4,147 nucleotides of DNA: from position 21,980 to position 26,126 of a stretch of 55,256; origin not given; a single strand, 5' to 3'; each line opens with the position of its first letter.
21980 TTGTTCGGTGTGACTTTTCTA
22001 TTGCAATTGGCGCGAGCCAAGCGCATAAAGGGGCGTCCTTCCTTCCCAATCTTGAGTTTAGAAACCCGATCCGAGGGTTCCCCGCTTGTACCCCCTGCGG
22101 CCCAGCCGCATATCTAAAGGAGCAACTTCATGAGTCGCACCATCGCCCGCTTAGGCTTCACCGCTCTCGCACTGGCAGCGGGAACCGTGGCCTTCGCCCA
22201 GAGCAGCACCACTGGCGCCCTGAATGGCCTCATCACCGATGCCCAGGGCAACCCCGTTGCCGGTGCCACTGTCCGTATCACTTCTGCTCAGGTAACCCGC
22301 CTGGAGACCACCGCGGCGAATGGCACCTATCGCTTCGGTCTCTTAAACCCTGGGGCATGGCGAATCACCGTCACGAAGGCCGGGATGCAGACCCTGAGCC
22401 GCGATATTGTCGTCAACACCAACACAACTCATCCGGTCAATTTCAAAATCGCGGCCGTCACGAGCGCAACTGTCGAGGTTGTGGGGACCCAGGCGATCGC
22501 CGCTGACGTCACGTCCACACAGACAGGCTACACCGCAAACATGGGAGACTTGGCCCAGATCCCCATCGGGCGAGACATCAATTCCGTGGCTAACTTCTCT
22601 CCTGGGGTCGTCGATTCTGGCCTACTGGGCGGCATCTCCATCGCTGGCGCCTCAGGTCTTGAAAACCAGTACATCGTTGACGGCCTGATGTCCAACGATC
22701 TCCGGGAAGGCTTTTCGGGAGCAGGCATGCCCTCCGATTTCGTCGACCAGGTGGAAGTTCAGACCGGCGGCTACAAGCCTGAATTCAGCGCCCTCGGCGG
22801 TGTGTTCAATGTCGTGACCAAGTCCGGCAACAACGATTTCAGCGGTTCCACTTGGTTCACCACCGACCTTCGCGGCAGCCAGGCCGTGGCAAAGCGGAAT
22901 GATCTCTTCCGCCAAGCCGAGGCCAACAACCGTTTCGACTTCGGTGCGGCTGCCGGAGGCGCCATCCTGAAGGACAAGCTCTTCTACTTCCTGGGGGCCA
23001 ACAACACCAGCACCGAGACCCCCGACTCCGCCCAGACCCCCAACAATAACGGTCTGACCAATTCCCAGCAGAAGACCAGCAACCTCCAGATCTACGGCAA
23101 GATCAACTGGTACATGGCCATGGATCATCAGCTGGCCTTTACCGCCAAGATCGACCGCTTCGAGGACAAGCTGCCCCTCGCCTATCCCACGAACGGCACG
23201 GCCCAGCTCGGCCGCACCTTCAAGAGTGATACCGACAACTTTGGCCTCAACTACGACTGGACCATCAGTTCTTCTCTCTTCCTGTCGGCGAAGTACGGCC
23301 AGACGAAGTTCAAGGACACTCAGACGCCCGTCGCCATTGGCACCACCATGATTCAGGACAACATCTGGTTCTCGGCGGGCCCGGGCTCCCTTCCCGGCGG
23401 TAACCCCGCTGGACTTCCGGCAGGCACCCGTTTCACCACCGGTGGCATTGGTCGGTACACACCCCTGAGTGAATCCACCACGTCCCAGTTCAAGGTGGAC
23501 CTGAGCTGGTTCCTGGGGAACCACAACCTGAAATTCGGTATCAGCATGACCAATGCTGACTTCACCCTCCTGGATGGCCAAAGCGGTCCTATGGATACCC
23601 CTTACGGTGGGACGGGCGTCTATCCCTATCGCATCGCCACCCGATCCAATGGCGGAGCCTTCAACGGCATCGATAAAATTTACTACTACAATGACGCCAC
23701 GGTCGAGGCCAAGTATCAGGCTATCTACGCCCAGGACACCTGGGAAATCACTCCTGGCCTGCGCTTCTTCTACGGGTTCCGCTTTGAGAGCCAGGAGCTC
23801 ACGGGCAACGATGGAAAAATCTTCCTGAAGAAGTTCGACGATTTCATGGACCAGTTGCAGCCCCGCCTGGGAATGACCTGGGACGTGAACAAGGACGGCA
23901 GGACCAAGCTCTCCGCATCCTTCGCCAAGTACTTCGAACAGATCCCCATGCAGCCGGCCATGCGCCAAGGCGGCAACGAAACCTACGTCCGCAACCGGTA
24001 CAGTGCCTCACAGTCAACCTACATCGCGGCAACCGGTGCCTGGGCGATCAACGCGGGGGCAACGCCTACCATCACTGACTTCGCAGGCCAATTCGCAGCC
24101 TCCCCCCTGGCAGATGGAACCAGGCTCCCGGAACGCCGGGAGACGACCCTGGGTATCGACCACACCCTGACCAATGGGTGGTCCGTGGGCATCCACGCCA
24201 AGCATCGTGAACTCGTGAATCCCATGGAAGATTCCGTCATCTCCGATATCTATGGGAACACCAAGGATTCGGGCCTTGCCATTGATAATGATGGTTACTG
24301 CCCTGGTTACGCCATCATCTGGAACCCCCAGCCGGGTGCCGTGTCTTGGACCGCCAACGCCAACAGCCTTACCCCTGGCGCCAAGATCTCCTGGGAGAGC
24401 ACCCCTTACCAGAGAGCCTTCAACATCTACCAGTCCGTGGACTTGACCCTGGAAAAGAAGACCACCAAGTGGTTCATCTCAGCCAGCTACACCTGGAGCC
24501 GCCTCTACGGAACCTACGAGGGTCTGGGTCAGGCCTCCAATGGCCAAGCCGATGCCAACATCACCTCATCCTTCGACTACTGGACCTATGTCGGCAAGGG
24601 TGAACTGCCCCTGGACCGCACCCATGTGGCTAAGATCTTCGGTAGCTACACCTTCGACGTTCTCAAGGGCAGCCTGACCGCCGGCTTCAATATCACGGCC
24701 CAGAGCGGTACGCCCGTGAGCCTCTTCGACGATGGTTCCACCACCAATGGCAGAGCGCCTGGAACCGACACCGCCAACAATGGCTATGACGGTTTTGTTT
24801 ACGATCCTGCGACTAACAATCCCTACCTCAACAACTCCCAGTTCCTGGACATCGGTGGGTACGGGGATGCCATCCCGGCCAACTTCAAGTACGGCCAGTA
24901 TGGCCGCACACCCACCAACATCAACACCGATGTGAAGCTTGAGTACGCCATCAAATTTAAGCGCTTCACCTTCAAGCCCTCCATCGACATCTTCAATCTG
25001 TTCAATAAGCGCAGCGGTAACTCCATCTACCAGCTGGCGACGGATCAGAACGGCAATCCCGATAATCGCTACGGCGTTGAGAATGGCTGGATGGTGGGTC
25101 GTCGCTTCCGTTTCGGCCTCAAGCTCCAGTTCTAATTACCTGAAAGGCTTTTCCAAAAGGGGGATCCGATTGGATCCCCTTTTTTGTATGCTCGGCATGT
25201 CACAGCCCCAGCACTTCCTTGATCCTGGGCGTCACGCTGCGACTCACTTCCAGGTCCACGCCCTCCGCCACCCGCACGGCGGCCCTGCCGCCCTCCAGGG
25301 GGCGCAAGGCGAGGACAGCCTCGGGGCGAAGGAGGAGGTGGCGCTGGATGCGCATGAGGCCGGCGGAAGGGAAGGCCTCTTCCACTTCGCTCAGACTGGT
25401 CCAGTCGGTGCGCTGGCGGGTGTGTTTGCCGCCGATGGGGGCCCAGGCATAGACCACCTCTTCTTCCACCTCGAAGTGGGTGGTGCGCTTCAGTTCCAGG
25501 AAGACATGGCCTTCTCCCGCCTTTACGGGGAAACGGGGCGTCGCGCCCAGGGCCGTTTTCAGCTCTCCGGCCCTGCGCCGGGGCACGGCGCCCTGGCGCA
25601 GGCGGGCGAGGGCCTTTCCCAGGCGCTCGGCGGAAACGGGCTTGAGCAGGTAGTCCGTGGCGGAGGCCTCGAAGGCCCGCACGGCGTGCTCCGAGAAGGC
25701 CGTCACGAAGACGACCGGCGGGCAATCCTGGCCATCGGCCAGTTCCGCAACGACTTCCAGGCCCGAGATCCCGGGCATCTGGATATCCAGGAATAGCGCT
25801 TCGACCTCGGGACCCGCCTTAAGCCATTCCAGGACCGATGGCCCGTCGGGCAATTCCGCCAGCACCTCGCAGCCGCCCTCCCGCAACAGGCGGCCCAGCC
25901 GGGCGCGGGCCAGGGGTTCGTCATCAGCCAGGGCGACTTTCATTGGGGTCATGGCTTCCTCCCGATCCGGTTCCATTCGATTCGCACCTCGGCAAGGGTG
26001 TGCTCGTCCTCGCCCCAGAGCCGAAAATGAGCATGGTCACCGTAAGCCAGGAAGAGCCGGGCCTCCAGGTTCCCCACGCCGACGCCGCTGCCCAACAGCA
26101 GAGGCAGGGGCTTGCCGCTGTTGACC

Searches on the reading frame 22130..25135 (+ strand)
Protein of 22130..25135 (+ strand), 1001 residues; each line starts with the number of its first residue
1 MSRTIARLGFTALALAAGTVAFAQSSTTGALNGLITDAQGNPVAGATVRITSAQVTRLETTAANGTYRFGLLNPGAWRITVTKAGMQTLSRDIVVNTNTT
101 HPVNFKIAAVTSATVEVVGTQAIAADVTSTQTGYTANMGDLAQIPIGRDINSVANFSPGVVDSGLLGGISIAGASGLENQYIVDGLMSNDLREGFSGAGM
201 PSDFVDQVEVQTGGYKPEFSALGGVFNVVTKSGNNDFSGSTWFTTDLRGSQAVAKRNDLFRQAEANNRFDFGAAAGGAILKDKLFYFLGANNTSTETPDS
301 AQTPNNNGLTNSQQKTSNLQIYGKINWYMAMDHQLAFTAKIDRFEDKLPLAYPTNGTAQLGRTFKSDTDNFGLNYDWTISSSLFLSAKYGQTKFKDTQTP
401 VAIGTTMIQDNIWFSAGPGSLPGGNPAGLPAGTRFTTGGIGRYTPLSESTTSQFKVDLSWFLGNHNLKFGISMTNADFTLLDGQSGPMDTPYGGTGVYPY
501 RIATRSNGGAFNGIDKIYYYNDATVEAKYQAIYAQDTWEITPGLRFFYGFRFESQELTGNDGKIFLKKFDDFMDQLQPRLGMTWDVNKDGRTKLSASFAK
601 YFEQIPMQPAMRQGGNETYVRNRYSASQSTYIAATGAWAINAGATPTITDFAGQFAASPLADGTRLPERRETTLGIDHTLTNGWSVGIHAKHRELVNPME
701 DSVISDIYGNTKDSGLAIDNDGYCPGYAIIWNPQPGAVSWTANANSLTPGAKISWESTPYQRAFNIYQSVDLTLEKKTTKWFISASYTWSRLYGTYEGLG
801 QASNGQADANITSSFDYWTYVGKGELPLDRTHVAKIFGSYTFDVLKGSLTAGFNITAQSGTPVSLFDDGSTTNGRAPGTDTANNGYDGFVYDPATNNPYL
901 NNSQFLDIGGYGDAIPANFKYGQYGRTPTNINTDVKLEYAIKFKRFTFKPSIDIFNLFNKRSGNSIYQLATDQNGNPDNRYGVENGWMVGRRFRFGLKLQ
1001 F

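Call 68: search_protein_families(library=pfam, proteins=[window:22130-25135:+], max_evalue=0.00001)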
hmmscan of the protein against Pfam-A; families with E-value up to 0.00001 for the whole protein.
window:22130-25135:+ (1001 aa): 4 families
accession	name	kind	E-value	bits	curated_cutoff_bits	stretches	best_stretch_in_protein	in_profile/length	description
PF25183.1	OMP_b-brl_4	-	7.3e-44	150.8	30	1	297-960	132-808/838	Outer membrane beta barrel domain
PF13620.12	CarboxypepD_reg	-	4.6e-15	56.2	32.3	1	31-106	2-80/82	Carboxypeptidase regulatory-like domain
PF00593.30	TonB_dep_Rec_b-barrel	-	5.2e-08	33.6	27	1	355-620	46-251/436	TonB dependent receptor-like, beta-barrel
PF13715.12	CarbopepD_reg_2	-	1.7e-07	31.6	32.2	1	32-117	2-86/88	CarboxypepD_reg-like domain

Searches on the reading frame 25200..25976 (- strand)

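Call 68: search_protein_families(library=pfam, proteins=[window:25200-25976:-], max_evalue=0.00001)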
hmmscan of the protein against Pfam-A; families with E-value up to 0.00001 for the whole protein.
window:25200-25976:- (258 aa): 1 family
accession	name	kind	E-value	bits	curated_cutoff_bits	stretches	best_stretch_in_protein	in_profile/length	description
PF00072.30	Response_reg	-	1.3e-22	80.5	30.2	1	14-123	1-110/111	Response regulator receiver domain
